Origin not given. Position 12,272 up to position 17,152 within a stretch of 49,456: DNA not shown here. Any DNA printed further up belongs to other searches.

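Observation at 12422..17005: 1527-aa single-chain biotin carboxylase with inverted domain order and a ~400-aa unknown insert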

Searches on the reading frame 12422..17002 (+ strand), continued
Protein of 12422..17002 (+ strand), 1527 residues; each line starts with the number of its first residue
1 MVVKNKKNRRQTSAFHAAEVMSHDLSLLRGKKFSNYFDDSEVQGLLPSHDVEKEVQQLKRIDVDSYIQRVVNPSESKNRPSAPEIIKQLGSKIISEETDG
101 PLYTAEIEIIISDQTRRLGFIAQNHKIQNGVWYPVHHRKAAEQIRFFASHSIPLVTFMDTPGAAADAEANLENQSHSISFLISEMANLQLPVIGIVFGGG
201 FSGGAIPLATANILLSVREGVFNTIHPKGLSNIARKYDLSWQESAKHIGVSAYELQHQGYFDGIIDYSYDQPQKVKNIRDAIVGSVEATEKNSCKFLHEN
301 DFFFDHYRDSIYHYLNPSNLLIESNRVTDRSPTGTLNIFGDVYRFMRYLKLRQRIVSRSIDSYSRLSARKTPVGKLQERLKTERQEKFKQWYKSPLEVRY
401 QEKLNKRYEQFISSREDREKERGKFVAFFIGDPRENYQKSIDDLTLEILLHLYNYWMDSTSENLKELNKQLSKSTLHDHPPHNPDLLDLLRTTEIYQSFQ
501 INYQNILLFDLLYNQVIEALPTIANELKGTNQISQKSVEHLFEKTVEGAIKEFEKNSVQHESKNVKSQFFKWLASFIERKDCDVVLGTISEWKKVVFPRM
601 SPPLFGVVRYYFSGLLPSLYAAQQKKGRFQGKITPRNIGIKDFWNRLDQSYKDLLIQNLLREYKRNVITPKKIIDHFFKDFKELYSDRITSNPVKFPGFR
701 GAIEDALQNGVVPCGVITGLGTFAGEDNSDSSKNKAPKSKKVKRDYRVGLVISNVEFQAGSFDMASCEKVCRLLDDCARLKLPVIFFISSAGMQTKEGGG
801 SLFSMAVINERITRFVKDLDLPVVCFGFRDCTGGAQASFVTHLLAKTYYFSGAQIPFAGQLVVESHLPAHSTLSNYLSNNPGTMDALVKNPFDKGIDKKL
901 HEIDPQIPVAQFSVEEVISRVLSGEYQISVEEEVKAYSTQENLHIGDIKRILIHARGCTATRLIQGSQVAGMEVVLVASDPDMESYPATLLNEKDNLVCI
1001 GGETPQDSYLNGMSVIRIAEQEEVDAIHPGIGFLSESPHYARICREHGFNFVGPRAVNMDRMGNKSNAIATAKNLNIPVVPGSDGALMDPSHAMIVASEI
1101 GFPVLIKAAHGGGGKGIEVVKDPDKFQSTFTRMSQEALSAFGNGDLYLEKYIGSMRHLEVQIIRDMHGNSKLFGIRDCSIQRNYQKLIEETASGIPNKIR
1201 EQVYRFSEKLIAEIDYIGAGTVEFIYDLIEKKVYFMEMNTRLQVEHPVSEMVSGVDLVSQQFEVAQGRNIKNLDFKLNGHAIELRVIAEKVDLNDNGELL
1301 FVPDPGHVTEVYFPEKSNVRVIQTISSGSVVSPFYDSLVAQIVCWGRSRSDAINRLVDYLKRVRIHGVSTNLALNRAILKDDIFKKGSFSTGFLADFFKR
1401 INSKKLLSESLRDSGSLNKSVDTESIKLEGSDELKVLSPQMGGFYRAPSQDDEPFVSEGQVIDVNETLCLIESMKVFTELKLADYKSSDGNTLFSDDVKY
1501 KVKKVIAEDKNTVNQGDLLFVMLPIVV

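Call 15: search_solved_structures(query=window:12422-17002:+, max_evalue=1e-20, show_alignments=1)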
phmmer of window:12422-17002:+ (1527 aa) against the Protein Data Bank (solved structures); distinct sequences matched with E-value up to 1e-20: 76 (the best 60 are shown).
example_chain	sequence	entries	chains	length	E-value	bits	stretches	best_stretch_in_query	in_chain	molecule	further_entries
9kkm_A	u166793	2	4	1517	0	1446.2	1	14-1525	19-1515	Acetyl-CoA carboxylase multifunctional enzyme AccADCB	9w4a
2vpq_A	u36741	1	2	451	4.4e-104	352.7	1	949-1395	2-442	ACETYL-COA CARBOXYLASE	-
9eb7_A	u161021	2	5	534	3.3e-100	339.8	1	947-1396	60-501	Biotin carboxylase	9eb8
4mv1_A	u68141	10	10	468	8.5e-97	328.5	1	948-1394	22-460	Biotin carboxylase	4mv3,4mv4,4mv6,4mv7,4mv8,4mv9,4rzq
1ulz_A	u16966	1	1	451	2.1e-96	327.2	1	948-1396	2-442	pyruvate carboxylase n-terminal domain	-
3ouu_A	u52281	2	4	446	6.5e-96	325.6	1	947-1395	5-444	Biotin carboxylase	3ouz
7kbl_A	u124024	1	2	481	1.4e-95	324.5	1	944-1396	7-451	2-oxoglutarate carboxylase small subunit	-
2c00_A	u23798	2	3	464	1.6e-95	324.3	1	949-1395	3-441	BIOTIN CARBOXYLASE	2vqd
7kct_A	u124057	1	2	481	2e-95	324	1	946-1396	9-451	2-oxoglutarate carboxylase small subunit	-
7kc7_A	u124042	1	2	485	4.7e-95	322.7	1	948-1396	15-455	2-oxoglutarate carboxylase small subunit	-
2gpw_A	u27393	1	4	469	9.6e-95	321.7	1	949-1394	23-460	Biotin carboxylase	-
3jzf_A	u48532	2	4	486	1.9e-94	320.7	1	948-1394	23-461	Biotin carboxylase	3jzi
6oi9_A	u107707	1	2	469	2.5e-94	320.4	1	949-1394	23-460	Biotin carboxylase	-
3rup_A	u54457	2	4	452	2.5e-94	320.3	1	949-1394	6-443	Biotin carboxylase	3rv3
1bnc_A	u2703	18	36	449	3.2e-94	320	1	949-1394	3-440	BIOTIN CARBOXYLASE | ACETYL-COA CARBOXYLASE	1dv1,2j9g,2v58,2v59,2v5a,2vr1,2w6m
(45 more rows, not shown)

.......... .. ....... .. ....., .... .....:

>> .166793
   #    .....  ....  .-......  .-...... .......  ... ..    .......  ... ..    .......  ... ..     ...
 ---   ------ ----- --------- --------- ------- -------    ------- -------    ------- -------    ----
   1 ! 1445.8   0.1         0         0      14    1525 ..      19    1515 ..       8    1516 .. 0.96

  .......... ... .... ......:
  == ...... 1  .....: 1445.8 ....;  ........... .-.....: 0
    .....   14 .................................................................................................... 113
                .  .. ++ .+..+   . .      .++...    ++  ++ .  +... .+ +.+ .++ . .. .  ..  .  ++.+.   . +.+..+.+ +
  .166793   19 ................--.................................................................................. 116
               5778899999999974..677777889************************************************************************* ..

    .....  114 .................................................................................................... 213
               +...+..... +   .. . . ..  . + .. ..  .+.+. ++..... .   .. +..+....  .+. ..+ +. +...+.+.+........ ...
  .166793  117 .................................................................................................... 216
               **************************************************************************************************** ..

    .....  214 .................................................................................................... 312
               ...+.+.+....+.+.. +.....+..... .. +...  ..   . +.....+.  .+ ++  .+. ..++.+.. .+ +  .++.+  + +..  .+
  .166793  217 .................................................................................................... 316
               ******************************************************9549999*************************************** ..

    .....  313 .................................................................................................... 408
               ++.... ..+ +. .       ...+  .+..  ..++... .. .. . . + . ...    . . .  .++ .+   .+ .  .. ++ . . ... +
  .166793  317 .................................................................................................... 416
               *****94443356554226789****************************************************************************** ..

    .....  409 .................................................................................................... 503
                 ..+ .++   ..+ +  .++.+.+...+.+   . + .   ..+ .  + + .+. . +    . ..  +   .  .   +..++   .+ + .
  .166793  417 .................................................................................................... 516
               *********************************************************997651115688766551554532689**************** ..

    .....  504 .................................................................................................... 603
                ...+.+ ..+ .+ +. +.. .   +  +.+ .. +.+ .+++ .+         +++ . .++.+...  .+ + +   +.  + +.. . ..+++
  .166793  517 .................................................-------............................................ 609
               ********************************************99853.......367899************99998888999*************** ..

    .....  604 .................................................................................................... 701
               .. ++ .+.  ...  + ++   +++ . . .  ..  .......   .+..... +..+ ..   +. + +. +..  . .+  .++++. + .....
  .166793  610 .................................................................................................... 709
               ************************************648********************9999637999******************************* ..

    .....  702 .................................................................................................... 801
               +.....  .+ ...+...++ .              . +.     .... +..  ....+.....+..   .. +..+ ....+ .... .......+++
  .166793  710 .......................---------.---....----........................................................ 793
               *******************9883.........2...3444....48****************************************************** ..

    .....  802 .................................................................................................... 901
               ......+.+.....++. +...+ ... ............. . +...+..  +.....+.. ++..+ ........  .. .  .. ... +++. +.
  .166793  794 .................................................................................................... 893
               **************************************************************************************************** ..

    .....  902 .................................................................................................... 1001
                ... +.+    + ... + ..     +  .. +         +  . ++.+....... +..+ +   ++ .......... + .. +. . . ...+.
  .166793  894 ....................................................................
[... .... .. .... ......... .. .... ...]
